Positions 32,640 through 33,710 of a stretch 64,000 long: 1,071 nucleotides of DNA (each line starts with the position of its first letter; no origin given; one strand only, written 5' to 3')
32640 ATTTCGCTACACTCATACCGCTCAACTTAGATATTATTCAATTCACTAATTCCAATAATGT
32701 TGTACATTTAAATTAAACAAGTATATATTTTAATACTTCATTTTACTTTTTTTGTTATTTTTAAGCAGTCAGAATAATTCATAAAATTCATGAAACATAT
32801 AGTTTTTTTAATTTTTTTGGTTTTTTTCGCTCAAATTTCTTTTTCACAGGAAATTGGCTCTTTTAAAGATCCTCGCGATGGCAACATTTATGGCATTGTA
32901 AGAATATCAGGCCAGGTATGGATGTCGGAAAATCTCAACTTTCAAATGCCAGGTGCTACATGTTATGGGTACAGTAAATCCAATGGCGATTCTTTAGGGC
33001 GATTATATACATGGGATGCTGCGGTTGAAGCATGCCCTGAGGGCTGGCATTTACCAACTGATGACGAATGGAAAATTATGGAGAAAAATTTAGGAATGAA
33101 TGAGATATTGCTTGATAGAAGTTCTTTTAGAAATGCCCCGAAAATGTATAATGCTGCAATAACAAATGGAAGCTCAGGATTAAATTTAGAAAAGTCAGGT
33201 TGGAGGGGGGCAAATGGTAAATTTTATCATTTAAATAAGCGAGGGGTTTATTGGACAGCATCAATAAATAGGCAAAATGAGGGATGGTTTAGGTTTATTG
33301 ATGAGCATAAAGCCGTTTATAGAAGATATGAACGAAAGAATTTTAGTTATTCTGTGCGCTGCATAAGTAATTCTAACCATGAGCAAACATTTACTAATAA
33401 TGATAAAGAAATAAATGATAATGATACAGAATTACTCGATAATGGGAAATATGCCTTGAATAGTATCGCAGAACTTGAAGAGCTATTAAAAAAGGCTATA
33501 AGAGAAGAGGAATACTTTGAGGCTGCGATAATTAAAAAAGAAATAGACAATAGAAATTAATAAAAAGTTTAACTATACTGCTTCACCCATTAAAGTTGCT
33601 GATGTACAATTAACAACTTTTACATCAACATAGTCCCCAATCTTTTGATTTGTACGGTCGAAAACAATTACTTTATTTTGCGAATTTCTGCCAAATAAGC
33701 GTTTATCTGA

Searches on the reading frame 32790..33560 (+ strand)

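Call 52: search_protein_families(library=pfam, proteins=[window:32790-33560:+], max_evalue=0.00001)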
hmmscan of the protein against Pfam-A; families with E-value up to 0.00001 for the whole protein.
window:32790-33560:+ (256 aa): 1 family
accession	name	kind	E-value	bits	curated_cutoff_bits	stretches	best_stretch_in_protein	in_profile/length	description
PF09603.15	Fib_succ_major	-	2.8e-29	103.2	33.9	1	37-192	1-186/187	Fibrobacter succinogenes major domain (Fib_succ_major)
